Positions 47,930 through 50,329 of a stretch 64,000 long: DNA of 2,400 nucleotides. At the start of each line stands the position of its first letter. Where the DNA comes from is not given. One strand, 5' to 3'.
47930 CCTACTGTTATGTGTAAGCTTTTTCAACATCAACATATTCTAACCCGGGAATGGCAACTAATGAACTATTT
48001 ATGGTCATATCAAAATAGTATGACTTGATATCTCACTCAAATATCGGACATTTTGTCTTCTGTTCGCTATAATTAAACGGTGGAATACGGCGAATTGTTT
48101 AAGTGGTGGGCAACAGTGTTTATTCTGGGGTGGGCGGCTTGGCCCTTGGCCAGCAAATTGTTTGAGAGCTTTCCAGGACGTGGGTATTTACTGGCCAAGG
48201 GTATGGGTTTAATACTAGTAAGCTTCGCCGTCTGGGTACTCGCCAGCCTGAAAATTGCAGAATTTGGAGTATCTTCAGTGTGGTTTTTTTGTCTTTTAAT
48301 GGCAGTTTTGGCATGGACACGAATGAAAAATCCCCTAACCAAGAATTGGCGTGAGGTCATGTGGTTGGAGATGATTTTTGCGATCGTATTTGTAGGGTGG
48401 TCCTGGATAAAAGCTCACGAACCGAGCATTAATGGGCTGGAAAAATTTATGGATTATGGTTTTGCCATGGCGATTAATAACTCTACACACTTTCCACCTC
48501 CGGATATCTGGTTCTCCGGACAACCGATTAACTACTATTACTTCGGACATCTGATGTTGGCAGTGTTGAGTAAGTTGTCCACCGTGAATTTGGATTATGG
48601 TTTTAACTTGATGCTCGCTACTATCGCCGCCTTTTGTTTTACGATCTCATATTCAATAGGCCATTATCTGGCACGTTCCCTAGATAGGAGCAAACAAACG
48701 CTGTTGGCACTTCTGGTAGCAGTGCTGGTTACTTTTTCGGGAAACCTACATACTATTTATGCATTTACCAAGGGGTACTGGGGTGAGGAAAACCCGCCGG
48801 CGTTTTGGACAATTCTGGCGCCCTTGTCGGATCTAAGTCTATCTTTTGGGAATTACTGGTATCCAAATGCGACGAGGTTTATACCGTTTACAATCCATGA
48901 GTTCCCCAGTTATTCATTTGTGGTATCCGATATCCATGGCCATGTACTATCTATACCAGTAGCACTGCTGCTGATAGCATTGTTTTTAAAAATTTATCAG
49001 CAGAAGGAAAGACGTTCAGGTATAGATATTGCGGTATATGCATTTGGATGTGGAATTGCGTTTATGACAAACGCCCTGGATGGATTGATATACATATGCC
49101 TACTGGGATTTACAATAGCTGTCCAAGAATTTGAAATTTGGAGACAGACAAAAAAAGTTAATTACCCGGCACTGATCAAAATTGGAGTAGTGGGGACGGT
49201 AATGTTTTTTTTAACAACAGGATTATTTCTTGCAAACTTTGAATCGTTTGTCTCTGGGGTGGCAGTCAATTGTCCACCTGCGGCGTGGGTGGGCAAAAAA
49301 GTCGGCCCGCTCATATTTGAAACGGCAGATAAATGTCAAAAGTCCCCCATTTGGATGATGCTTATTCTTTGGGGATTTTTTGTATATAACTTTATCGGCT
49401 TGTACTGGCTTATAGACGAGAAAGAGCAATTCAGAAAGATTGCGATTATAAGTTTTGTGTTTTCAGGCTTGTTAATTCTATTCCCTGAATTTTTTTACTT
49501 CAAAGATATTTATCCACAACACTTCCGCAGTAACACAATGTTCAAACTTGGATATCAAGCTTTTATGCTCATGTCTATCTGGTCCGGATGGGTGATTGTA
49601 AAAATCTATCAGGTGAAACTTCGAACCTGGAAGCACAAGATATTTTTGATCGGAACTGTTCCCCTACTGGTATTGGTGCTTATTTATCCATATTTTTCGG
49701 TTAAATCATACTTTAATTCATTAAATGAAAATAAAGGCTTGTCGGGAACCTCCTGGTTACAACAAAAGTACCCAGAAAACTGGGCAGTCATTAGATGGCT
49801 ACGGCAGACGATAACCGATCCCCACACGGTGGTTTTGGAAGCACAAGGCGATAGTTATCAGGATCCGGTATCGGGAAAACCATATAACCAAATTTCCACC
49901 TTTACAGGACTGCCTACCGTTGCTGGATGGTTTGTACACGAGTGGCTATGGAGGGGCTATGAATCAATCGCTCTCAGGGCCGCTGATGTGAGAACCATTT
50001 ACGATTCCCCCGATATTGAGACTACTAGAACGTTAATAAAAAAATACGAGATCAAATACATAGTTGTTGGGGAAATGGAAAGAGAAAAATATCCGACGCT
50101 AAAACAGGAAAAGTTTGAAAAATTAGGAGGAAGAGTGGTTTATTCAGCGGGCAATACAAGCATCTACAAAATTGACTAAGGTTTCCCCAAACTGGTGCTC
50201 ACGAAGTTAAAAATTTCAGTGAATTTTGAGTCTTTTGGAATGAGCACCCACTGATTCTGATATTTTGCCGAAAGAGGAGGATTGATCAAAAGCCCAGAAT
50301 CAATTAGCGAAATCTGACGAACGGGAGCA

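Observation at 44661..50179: Three consecutive GT-C-like polytopic membrane proteins (PMT/ArnT-like, unknown, YYY/DUF2298) flanking a divergent promoter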

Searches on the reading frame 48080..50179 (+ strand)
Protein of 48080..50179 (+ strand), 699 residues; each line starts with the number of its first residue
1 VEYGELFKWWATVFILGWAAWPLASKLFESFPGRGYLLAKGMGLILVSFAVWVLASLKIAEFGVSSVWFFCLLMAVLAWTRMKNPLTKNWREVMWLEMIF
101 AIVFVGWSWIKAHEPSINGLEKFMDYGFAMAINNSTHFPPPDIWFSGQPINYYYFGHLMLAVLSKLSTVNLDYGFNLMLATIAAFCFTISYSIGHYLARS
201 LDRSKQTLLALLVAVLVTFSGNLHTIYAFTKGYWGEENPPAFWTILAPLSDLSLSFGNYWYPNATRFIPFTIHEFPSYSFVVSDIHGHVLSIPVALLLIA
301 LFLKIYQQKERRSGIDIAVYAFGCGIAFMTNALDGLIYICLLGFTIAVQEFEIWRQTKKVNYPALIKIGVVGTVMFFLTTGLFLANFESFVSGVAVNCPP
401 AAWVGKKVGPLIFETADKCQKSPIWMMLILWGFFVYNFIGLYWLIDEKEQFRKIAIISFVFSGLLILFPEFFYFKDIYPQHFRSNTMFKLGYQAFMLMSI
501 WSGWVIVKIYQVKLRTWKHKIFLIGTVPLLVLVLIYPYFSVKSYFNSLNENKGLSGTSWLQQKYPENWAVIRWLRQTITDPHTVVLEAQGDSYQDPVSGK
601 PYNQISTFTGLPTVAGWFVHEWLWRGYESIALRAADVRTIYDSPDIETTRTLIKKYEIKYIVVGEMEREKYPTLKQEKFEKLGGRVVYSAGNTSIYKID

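Call 4: search_protein_families(library=pfam, proteins=[window:48080-50179:+], max_evalue=1)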
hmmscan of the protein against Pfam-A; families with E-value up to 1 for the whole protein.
window:48080-50179:+ (699 aa): 2 families
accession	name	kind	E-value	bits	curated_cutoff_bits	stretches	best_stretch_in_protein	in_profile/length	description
PF10060.15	DUF2298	-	6.3e-90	302.9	27.8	2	46-450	1-394/488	Uncharacterized membrane protein (DUF2298)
PF13567.11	DUF4131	-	0.014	15.5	31.6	1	67-125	9-63/165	Domain of unknown function (DUF4131)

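Call 6: search_protein_families(library=ncbifam, proteins=[window:48080-50179:+], max_evalue=1)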
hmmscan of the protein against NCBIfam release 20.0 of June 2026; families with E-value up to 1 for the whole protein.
window:48080-50179:+ (699 aa): 2 families
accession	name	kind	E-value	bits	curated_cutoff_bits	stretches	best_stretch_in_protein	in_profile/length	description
TIGR03662.1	Chlor_Arch_YYY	subfamily_domain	1.5e-137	460.3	300.25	2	2-448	1-428/727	chlor_Arch_YYY domain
NF047981.1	RC1041_fam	subfamily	0.96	9.2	90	0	518-550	20-48/57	RC1041 family protein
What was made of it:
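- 48080..50179 (+): Gene C: DUF2298 / Chlor_Arch_YYY protein, 699 aa, GT-C fold. It has three extra N-terminal helices relative to B. The database annotation starts 12 codons later. Family matches in calls 4 and 6.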

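Call 17: find_homologous_proteins(query=window:48080-50179:+)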
Query window:48080-50179:+ (699 aa): 4940 proteins with E <= 0.001 among 8000 candidates; the best 120 are listed.
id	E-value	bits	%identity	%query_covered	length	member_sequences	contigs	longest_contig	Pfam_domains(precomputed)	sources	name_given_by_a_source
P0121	0.0e+0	1585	100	98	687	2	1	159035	PF10060.16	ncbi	-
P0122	1.1e-233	796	54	99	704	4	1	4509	PF10060.16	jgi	jgi:uncharacterized membrane protein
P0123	2.7e-232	791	53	99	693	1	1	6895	PF10060.16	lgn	-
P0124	2.9e-231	788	54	99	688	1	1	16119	PF10060.16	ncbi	-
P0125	4.7e-231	787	51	99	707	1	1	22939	PF10060.16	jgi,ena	-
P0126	9.7e-231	786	52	99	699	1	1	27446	PF10060.16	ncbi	-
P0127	6.2e-230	783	52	99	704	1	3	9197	PF10060.16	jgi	jgi:uncharacterized membrane protein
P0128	3.4e-228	778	52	99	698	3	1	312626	PF10060.16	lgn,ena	-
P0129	3.6e-227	774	51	99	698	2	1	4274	PF10060.16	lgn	-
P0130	1.4e-226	772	53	98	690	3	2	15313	PF10060.16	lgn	-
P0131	5.7e-225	767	53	97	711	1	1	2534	PF10060.16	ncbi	-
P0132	2.7e-224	765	51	99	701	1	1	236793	PF10060.16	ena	-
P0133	1.9e-223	762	50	99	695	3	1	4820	PF10060.16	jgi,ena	-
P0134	9.8e-223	760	53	99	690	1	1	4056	PF10060.16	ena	-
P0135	5.0e-221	754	52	99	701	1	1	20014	PF10060.16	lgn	-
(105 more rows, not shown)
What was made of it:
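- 48080..50179 (+): Alternative start from P0121, 687 aa (call 17).
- Checked: It is abundant in Patescibacteria (call 17).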

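Call 35: search_solved_structures(query=A2, max_evalue=10, show_alignments=3)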
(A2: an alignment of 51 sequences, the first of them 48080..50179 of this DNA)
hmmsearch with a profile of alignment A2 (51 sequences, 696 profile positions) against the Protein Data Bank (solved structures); distinct sequences matched with E-value up to 10: 4.
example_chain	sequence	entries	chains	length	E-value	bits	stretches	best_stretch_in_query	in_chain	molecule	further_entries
5bmx_A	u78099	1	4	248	1.7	10.5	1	644-677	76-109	Triosephosphate isomerase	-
5ibx_A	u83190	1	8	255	1.7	10.5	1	646-692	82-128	Triosephosphate isomerase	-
3m9y_A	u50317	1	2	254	2.7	9.9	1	651-694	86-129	Triosephosphate isomerase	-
3uwu_A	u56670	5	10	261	2.8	9.8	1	651-694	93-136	Triosephosphate isomerase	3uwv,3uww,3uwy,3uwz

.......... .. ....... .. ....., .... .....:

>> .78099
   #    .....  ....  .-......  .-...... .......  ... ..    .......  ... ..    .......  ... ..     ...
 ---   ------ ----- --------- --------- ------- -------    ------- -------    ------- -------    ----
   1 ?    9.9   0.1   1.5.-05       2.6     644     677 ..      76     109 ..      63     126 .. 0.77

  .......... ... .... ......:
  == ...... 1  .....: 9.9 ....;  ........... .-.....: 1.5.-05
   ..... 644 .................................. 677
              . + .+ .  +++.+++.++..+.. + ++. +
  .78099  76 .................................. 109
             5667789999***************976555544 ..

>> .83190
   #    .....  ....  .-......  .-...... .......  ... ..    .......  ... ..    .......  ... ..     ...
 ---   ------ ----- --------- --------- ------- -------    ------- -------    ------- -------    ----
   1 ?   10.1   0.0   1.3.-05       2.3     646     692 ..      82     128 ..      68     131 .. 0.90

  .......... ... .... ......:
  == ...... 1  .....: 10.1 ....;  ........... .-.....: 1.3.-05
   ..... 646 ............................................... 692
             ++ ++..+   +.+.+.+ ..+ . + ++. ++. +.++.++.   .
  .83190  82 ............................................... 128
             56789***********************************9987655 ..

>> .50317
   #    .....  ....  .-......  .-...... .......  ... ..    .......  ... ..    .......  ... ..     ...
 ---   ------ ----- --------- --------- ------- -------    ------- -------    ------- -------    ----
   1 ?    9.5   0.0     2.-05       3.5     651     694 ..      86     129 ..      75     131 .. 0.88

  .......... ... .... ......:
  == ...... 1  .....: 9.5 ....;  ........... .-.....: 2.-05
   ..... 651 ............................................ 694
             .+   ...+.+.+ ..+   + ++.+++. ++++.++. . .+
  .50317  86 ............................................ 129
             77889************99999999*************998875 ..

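Call 37: predict_structure(alignment_id=A2)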
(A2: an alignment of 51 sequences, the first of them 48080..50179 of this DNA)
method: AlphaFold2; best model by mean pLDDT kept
length: 699 residues; sequences in the alignment: 51
mean_pLDDT: 88.7   pTM: 0.92
mean pLDDT of the five models: 88.7, 88.5, 88.1, 87.6, 86.8
residues with pLDDT >= 90: 471; 70-90: 161; 50-70: 45; < 50: 22
segments of 3 or more residues with pLDDT < 50: 226-237, 262-271
pLDDT, mean of each block of 10 residues (from residue 1): 96 97 96 96 98 96 96 96 84 96 97 89 90 94 86 87 97 96 98 97 95 96 60 46 67 70 46 75 84 97 92 92 97 93 94 94 91 97 86 81 88 77 72 95 96 97 89 67 75 95 97 90 96 85 84 95 96 96 93 68 92 87 78 94 95 97 94 95 96 95
secondary structure, 60 per line:
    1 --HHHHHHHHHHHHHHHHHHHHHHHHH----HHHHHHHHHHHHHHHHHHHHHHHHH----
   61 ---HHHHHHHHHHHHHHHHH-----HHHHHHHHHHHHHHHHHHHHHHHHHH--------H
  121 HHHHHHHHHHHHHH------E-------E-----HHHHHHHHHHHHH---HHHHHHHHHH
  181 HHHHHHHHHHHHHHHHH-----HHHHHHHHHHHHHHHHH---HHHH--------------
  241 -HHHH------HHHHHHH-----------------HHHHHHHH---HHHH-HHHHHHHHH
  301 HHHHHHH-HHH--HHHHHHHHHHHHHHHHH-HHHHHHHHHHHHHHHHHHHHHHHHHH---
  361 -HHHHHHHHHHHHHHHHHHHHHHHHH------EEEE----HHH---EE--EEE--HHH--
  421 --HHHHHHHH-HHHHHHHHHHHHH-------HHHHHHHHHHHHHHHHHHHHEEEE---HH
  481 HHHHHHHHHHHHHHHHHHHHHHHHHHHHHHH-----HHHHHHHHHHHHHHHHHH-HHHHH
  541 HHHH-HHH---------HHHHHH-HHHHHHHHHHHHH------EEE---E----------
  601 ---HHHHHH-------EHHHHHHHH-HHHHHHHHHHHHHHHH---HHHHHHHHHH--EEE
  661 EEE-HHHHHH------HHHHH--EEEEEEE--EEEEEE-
elements in order (helices of 4 or more, strands of 3 or more residues): H3-27 H32-56 H64-80 H86-111 H120-134 H155-167 H171-197 H203-219 H223-226 H242-245 H252-258 H276-283 H287-290 H292-307 H314-330 H332-357 H362-386 E393-396 E411-413 H423-430 H432-444 H452-471 E472-475 H479-511 H517-534 H536-544 H558-563 H565-577 E584-586 H604-609 H618-625 H627-642 H646-655 E658-663 H665-670 H677-681 E684-690 E693-698
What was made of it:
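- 48080..50179 (+): Model pLDDT 88.7 (call 37).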
